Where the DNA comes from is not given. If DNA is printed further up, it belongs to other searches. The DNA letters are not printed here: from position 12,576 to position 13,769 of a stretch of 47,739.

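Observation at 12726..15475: Prokaryotic viperin coupled to a 619-aa HTH/TPR partner, nested between pglW and pglX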

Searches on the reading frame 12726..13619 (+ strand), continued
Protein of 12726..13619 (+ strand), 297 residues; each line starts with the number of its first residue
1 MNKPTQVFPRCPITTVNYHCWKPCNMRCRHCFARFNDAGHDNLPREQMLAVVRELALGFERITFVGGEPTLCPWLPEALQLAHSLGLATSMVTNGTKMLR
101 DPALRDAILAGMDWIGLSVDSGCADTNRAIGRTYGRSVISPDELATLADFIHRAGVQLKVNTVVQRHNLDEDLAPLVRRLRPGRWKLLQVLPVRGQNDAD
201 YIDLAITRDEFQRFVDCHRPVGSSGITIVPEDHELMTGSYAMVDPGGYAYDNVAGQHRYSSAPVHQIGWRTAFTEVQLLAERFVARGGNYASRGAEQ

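Call 62: search_protein_families(library=pfam, proteins=[L016:6830-9445:+, L019:6854-8614:+, L026:4970-6664:+, L057:6843-8429:+, L022:6905-9259:+, L053:5339-6709:+, L069:4195-5220:+, L015:6891-8741:+, L020:6860-8542:+, L049:6890-8134:+], max_evalue=0.01)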
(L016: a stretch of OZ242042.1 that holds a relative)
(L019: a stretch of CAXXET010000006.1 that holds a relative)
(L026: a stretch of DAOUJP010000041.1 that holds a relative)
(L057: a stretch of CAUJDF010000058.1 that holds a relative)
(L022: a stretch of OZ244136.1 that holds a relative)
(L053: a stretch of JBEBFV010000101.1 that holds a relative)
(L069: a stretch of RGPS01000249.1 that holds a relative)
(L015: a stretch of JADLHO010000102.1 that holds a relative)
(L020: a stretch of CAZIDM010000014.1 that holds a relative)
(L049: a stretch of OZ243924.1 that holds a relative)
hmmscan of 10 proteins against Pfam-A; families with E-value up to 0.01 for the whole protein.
L016:6830-9445:+ (871 aa): 16 families
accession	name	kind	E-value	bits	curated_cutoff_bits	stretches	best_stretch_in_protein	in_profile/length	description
PF07719.23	TPR_2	-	1.1e-47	156.7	27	4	693-726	1-34/34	Tetratricopeptide repeat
PF00515.34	TPR_1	-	6.2e-47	156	27.8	4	693-726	1-34/34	Tetratricopeptide repeat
PF13414.12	TPR_11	-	5.9e-45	151.1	26.8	5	700-741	1-42/42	TPR repeat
PF13432.12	TPR_16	-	1.3e-31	109.1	32.7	6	703-761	7-65/65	Tetratricopeptide repeat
PF13181.12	TPR_8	-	2.4e-30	102.5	25.7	2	659-692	1-34/34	Tetratricopeptide repeat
PF13371.12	TPR_9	-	3.8e-26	91.3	35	4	637-699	7-69/73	Tetratricopeptide repeat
PF13431.12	TPR_17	-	1.3e-25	87.9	24.4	2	716-747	2-33/34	Tetratricopeptide repeat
PF13428.12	TPR_14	-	7.4e-21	73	23.5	1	486-519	6-39/44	Tetratricopeptide repeat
PF14559.12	TPR_19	-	1.1e-16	61.4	25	1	705-758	3-56/68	Tetratricopeptide repeat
PF13424.12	TPR_12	-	1.9e-12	47.6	30.1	3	694-755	4-66/77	Tetratricopeptide repeat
PF12895.13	ANAPC3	-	1.6e-08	35.2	27.2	0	654-713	18-76/82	Anaphase-promoting complex, cyclosome, subunit 3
PF23914.1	TPR_CcmH_CycH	-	2.7e-08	34.2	42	0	486-535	55-104/158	Cytochrome c-type biogenesis protein H TPR domain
PF13174.12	TPR_6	-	4e-08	33.8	26.3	0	593-624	2-33/33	Tetratricopeptide repeat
PF25063.1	ARM_TT21_C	-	0.0013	19.1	35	0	706-793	108-196/209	Tetratricopeptide repeat protein 21 C-terminal ARM domain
PF01381.28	HTH_3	-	0.0062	17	23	0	186-227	10-51/55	Helix-turn-helix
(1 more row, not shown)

L019:6854-8614:+ (586 aa): 11 families
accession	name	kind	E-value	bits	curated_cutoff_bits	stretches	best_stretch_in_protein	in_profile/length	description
PF07719.23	TPR_2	-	8.9e-13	47.7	27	1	497-528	2-33/34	Tetratricopeptide repeat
PF00515.34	TPR_1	-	1.6e-09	37.6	27.8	1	497-528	2-33/34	Tetratricopeptide repeat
PF13414.12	TPR_11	-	2.5e-08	33.9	26.8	1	394-422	7-35/42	TPR repeat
PF13428.12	TPR_14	-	1.6e-07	31.7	23.5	1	389-422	9-42/44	Tetratricopeptide repeat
PF13424.12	TPR_12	-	1.2e-06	29.1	30.1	1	459-524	6-73/77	Tetratricopeptide repeat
PF14559.12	TPR_19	-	2.1e-06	28.4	25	1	392-418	2-28/68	Tetratricopeptide repeat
PF23914.1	TPR_CcmH_CycH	-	9e-06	26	42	0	390-478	59-143/158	Cytochrome c-type biogenesis protein H TPR domain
PF13181.12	TPR_8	-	1.2e-05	25.5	25.7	0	497-528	2-33/34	Tetratricopeptide repeat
PF13429.12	TPR_15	-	6.2e-05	23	26.2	1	473-531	126-181/280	Tetratricopeptide repeat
PF13431.12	TPR_17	-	0.00016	22.1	24.4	0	403-422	1-20/34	Tetratricopeptide repeat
PF13176.12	TPR_7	-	0.0035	17.8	27.9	0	505-530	8-35/36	Tetratricopeptide repeat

L026:4970-6664:+ (564 aa): 16 families
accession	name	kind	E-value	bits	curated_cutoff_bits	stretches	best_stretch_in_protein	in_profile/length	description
PF07719.23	TPR_2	-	1.4e-14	53.4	27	2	471-502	2-33/34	Tetratricopeptide repeat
PF00515.34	TPR_1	-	3e-11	43.1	27.8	1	472-502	3-33/34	Tetratricopeptide repeat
PF13428.12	TPR_14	-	2e-10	40.7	23.5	1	475-513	6-44/44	Tetratricopeptide repeat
PF13181.12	TPR_8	-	3.6e-06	27.2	25.7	0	471-502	2-33/34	Tetratricopeptide repeat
PF13432.12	TPR_16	-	5.6e-06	27.1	32.7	1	477-521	4-48/65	Tetratricopeptide repeat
PF01381.28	HTH_3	-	6.1e-06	26.6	23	1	168-213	3-48/55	Helix-turn-helix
PF14559.12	TPR_19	-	2.2e-05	25.1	25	0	484-522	5-43/68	Tetratricopeptide repeat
PF07721.20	TPR_4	-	2.8e-05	24.8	27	0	442-459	8-25/26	Tetratricopeptide repeat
PF13424.12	TPR_12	-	3.9e-05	24.2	30.1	1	439-500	7-75/77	Tetratricopeptide repeat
PF13431.12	TPR_17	-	6.2e-05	23.4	24.4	0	430-455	8-33/34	Tetratricopeptide repeat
PF13560.12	HTH_31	-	0.00028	21.6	27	1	163-213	3-54/64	Helix-turn-helix domain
PF13374.12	TPR_10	-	0.00068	20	27.5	0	472-498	4-30/42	Tetratricopeptide repeat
PF13176.12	TPR_7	-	0.0018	18.7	27.9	0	474-503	3-34/36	Tetratricopeptide repeat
PF12895.13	ANAPC3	-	0.0023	18.6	27.2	0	442-494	30-80/82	Anaphase-promoting complex, cyclosome, subunit 3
PF13429.12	TPR_15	-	0.0026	17.7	26.2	0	470-531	214-275/280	Tetratricopeptide repeat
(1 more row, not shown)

L057:6843-8429:+ (528 aa): 8 families
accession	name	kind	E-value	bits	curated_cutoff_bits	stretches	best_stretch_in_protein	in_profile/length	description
PF20030.5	bpMoxR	-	9.6e-60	201.6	27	1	11-189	2-179/205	MoxR domain in the MoxR-vWA-beta-propeller ternary systems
PF07728.20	AAA_5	-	1.1e-26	93.9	22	1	42-170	1-139/139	AAA domain (dynein-related subfamily)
PF17868.7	AAA_lid_8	-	8.8e-20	70.7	22.8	1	222-285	2-67/72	AAA lid domain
PF01078.27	Mg_chelatase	-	3.5e-05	23.7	20.3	1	28-66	10-48/207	Magnesium chelatase, subunit ChlI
PF13191.12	AAA_16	-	0.002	19.1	32.6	1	31-122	13-103/167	AAA ATPase domain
PF07726.17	AAA_3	-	0.0025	18.1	27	1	42-143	1-98/131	ATPase family associated with various cellular activities (AAA)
PF01695.23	IstB_IS21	-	0.0076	16.2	24.1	0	40-135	92-183/238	IstB-like ATP binding protein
PF14028.11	Lant_dehydr_C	-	0.008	16.8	24.4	0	59-135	50-126/255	Lantibiotic biosynthesis dehydratase C-term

L022:6905-9259:+ (784 aa): 16 families
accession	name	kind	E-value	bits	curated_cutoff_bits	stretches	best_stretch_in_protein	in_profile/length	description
PF00515.34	TPR_1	-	2.9e-44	147.6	27.8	5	680-713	1-34/34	Tetratricopeptide repeat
PF07719.23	TPR_2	-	5.4e-42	138.9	27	6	680-713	1-34/34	Tetratricopeptide repeat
PF13414.12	TPR_11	-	5.9e-41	138.3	26.8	5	687-728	1-42/42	TPR repeat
PF13432.12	TPR_16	-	8e-30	103.3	32.7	4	686-748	3-65/65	Tetratricopeptide repeat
PF13181.12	TPR_8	-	1e-25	88.1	25.7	1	648-678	3-33/34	Tetratricopeptide repeat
PF13371.12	TPR_9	-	5.9e-22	77.9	35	3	625-684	8-67/73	Tetratricopeptide repeat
PF13431.12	TPR_17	-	5.7e-21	73.4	24.4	1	703-734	2-33/34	Tetratricopeptide repeat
PF13428.12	TPR_14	-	1.4e-20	72.1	23.5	2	681-719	2-40/44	Tetratricopeptide repeat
PF14559.12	TPR_19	-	4.3e-15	56.2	25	1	693-753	4-64/68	Tetratricopeptide repeat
PF13424.12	TPR_12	-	1.5e-13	51.2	30.1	1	679-743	2-74/77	Tetratricopeptide repeat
PF13174.12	TPR_6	-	7.4e-09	36.1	26.3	0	648-678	2-32/33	Tetratricopeptide repeat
PF23914.1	TPR_CcmH_CycH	-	1.5e-08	35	42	1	465-523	47-105/158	Cytochrome c-type biogenesis protein H TPR domain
PF20308.4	TPR-S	-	0.00097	20.1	27.6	0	561-655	3-87/102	Tetratricopeptide Repeats-Sensor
PF03704.23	BTAD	-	0.0017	19.2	22.1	0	642-742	21-124/146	Bacterial transcriptional activator domain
PF13176.12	TPR_7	-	0.0023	18.3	27.9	0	689-711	8-30/36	Tetratricopeptide repeat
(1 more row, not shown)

L053:5339-6709:+ (456 aa): 2 families
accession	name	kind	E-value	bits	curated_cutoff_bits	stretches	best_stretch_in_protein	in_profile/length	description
PF19263.5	DUF5906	-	9.4e-12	46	27.6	1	228-342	1-114/114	Family of unknown function (DUF5906)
PF08706.16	D5_N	-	1e-06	29.5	22.4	1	146-198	92-142/145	D5 N terminal like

L069:4195-5220:+ (341 aa): 0 families

L015:6891-8741:+ (616 aa): 9 families
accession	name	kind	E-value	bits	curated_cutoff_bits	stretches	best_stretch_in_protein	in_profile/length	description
PF13428.12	TPR_14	-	8.5e-10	38.8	23.5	2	519-555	2-38/44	Tetratricopeptide repeat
PF07719.23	TPR_2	-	6.9e-05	23.1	27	1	520-547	3-30/34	Tetratricopeptide repeat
PF14559.12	TPR_19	-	9.5e-05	23.1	25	1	501-543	6-50/68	Tetratricopeptide repeat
PF13424.12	TPR_12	-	0.00059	20.4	30.1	1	521-570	6-56/77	Tetratricopeptide repeat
PF13174.12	TPR_6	-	0.00091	20.2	26.3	0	520-548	2-30/33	Tetratricopeptide repeat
PF00515.34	TPR_1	-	0.00091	19.4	27.8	0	520-548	3-31/34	Tetratricopeptide repeat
PF12895.13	ANAPC3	-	0.00093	19.9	27.2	0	519-567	24-71/82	Anaphase-promoting complex, cyclosome, subunit 3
PF13432.12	TPR_16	-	0.0014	19.5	32.7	0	493-543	4-56/65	Tetratricopeptide repeat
PF23914.1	TPR_CcmH_CycH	-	0.0056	17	42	0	440-542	45-145/158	Cytochrome c-type biogenesis protein H TPR domain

L020:6860-8542:+ (560 aa): 17 families
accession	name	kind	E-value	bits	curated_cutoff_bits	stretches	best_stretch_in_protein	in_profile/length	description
PF07719.23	TPR_2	-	8.2e-17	60.3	27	2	478-509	2-33/34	Tetratricopeptide repeat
PF00515.34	TPR_1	-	6.6e-11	42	27.8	1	479-509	3-33/34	Tetratricopeptide repeat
PF13181.12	TPR_8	-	2.8e-09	36.8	25.7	1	479-509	3-33/34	Tetratricopeptide repeat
PF13428.12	TPR_14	-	2.4e-08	34.3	23.5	0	370-409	4-43/44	Tetratricopeptide repeat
PF07721.20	TPR_4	-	1.3e-07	32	27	0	451-466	10-25/26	Tetratricopeptide repeat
PF13414.12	TPR_11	-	1.7e-07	31.3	26.8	1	380-408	7-35/42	TPR repeat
PF13432.12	TPR_16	-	2.3e-07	31.5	32.7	1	376-409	6-39/65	Tetratricopeptide repeat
PF13431.12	TPR_17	-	1.2e-06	28.7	24.4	0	390-408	2-20/34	Tetratricopeptide repeat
PF13424.12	TPR_12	-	6.3e-06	26.7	30.1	1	446-507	7-75/77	Tetratricopeptide repeat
PF01381.28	HTH_3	-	1.7e-05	25.2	23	1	176-220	4-48/55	Helix-turn-helix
PF03704.23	BTAD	-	0.00017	22.4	22.1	1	406-503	25-122/146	Bacterial transcriptional activator domain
PF13374.12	TPR_10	-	0.00024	21.5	27.5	0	482-505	7-30/42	Tetratricopeptide repeat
PF13560.12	HTH_31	-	0.0021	18.8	27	1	170-214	3-48/64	Helix-turn-helix domain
PF14559.12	TPR_19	-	0.0023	18.7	25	0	490-525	4-39/68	Tetratricopeptide repeat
PF13176.12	TPR_7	-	0.0023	18.3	27.9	0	483-510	5-34/36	Tetratricopeptide repeat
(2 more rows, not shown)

L049:6890-8134:+ (414 aa): 3 families
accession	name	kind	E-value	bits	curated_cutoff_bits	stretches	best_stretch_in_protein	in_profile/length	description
PF01381.28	HTH_3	-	4.3e-05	23.9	23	1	188-230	3-45/55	Helix-turn-helix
PF13560.12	HTH_31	-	0.0014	19.3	27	0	183-229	3-50/64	Helix-turn-helix domain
PF13443.12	HTH_26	-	0.002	18.8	22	1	188-230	4-47/63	Cro/C1-type HTH DNA-binding domain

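Call 87: search_protein_families(library=padloc, proteins=[L016:6830-9445:+, L019:6854-8614:+, L026:4970-6664:+, L015:6891-8741:+], max_evalue=0.001)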
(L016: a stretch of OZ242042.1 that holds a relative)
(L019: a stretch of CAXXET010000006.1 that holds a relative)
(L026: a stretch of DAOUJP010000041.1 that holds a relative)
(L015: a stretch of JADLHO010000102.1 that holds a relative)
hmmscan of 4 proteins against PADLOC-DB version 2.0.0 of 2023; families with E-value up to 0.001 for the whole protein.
L016:6830-9445:+ (871 aa): 1 family
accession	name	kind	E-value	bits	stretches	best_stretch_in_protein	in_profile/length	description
PDLC01092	C3a198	-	0.00088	16.3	0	677-761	256-340/523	TPR protein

L019:6854-8614:+ (586 aa): 0 families

L026:4970-6664:+ (564 aa): 0 families

L015:6891-8741:+ (616 aa): 0 families

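Call 88: search_protein_families(library=ncbifam, proteins=[L016:6830-9445:+, L019:6854-8614:+, L026:4970-6664:+, L015:6891-8741:+], max_evalue=0.001)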
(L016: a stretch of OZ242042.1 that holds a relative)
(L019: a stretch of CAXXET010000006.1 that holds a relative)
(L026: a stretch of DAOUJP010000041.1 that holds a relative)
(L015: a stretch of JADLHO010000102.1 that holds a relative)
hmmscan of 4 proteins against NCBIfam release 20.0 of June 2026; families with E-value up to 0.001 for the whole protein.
L016:6830-9445:+ (871 aa): 21 families
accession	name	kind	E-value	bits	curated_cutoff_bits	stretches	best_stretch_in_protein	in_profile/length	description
NF040959.1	MamA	equivalog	7e-41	139.9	200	3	571-720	51-200/204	magnetosome protein MamA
TIGR02917.1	PEP_TPR_lipo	equivalog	1.7e-31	108.9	312.2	1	587-858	155-426/899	XrtA/PEP-CTERM system TPR-repeat protein PrsT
TIGR02552.1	LcrH_SycD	equivalog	7e-28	97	104.8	2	705-794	30-119/136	SycD/LcrH family type III secretion system chaperone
NF008391.2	PRK11189.1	equivalog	1.3e-23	83.9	250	3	658-736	64-142/297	lipoprotein NlpI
TIGR00990.1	3a0801s09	subfamily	3e-23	82.3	757.25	3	585-696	325-436/615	mitochondrial import receptor subunit TOM70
TIGR02521.1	type_IV_pilW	equivalog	5.9e-23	81.6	154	1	659-729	31-101/234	type IV pilus biogenesis/stability protein PilW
NF033758.1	gliding_GltE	equivalog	3.6e-14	52.6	225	2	712-763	275-326/411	adventurous gliding motility TPR repeat lipoprotein GltE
NF033762.1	social_mot_Tgl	equivalog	1e-13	51.3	225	0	676-765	83-174/252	social motility TPR repeat lipoprotein Tgl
NF007302.0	PRK09782.1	equivalog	3.6e-12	45.1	1223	0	457-625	490-646/990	phage receptor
NF008520.0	PRK11447.1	equivalog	1e-08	33.5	858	1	656-790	232-364/1157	cellulose synthase complex outer membrane protein BcsC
NF052415.1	T3SS_chap_SctY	equivalog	2.7e-08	34.3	70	0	457-509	51-105/106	type III secretion apparatus assembly chaperone SctY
NF033920.0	C39_PA2778_fam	equivalog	3.7e-08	33.1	150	0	768-858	163-253/255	PA2778 family cysteine peptidase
TIGR03939.1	PGA_TPR_OMP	equivalog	1.2e-06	27.1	366.65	0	690-794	392-496/800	poly-beta-1,6 N-acetyl-D-glucosamine export porin PgaA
NF047558.1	TPR_END_plus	domain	3.1e-06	27.1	32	0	661-693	1-33/56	TPR end-of-group domain-containing protein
NF002725.1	PRK02603.1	equivalog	3.2e-06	27.2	143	0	369-453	33-113/173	photosystem I assembly protein Ycf3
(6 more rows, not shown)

L019:6854-8614:+ (586 aa): 3 families
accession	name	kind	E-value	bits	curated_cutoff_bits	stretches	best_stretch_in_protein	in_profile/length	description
NF040959.1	MamA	equivalog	1.5e-08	34.4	200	1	395-479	119-196/204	magnetosome protein MamA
TIGR02552.1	LcrH_SycD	equivalog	3e-05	23.8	104.8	0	494-557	50-113/136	SycD/LcrH family type III secretion system chaperone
TIGR02917.1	PEP_TPR_lipo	equivalog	0.0002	19.4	312.2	0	388-528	370-497/899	XrtA/PEP-CTERM system TPR-repeat protein PrsT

L026:4970-6664:+ (564 aa): 7 families
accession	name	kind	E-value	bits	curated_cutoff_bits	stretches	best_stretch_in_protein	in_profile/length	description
TIGR02917.1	PEP_TPR_lipo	equivalog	1.2e-08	33.3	312.2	1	426-541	558-672/899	XrtA/PEP-CTERM system TPR-repeat protein PrsT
NF040959.1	MamA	equivalog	4.3e-08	32.8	200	1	364-507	40-176/204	magnetosome protein MamA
TIGR02552.1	LcrH_SycD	equivalog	2.9e-06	27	104.8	0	466-520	48-102/136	SycD/LcrH family type III secretion system chaperone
NF052415.1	T3SS_chap_SctY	equivalog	6.8e-06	26.6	70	0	445-497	50-104/106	type III secretion apparatus assembly chaperone SctY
NF007257.0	PRK09706.1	subfamily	4.5e-05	23.3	101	1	163-213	7-57/135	transcriptional repressor DicA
NF033762.1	social_mot_Tgl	equivalog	0.00021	20.7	225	0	418-495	153-229/252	social motility TPR repeat lipoprotein Tgl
NF041951.1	phage_RstR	subfamily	0.00066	19.9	80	0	165-213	6-54/108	RstR family transcriptional repressor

L015:6891-8741:+ (616 aa): 2 families
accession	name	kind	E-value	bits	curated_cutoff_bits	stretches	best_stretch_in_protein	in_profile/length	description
TIGR02917.1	PEP_TPR_lipo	equivalog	1.4e-06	26.5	312.2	1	438-551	424-532/899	XrtA/PEP-CTERM system TPR-repeat protein PrsT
TIGR02552.1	LcrH_SycD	equivalog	1.6e-06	27.9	104.8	1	518-580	52-114/136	SycD/LcrH family type III secretion system chaperone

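Call 92: search_protein_families(library=phrogs, proteins=[L016:6830-9445:+], max_evalue=0.001)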
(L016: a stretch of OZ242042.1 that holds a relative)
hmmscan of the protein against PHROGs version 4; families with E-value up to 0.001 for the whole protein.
L016:6830-9445:+ (871 aa): 4 families
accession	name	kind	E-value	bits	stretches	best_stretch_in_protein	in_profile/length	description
phrog_7590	-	unknown function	4.7e-35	122.4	2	706-860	68-222/234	-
phrog_36377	-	unknown function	4.6e-05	23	1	607-719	67-177/628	-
phrog_8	-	transcription regulation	0.00057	20.4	1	173-394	165-340/346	transcriptional regulator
phrog_5301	-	transcription regulation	0.00071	20.7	0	172-228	15-65/132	transcriptional repressor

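Call 95: search_solved_structures(query=A8, max_evalue=10, show_alignments=2)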
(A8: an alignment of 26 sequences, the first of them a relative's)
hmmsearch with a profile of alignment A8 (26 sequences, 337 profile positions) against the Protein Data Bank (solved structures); distinct sequences matched with E-value up to 10: 9.
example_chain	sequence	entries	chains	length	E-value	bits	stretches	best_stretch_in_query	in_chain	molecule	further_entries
8tac_A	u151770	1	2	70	0.00082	21.9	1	164-221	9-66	DBP48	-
3omt_A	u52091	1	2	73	0.0044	19.5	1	170-223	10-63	uncharacterized protein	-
7t5u_A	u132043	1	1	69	0.019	17.4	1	166-221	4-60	Helix-turn-helix domain-containing protein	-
3bs3_A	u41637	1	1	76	0.025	17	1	177-221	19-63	Putative DNA-binding protein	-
2r1j_L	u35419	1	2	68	0.092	15.2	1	168-221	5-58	Repressor protein C2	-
1adr_A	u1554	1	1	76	0.11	14.9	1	168-221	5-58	P22 C2 REPRESSOR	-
3jxb_C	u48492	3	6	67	0.11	14.9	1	169-221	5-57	Repressor protein C2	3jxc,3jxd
7y22_A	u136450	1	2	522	0.53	12.7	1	152-223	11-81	phage connector protein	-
5az0_A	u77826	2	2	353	1.1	11.7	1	126-199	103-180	Uncharacterized protein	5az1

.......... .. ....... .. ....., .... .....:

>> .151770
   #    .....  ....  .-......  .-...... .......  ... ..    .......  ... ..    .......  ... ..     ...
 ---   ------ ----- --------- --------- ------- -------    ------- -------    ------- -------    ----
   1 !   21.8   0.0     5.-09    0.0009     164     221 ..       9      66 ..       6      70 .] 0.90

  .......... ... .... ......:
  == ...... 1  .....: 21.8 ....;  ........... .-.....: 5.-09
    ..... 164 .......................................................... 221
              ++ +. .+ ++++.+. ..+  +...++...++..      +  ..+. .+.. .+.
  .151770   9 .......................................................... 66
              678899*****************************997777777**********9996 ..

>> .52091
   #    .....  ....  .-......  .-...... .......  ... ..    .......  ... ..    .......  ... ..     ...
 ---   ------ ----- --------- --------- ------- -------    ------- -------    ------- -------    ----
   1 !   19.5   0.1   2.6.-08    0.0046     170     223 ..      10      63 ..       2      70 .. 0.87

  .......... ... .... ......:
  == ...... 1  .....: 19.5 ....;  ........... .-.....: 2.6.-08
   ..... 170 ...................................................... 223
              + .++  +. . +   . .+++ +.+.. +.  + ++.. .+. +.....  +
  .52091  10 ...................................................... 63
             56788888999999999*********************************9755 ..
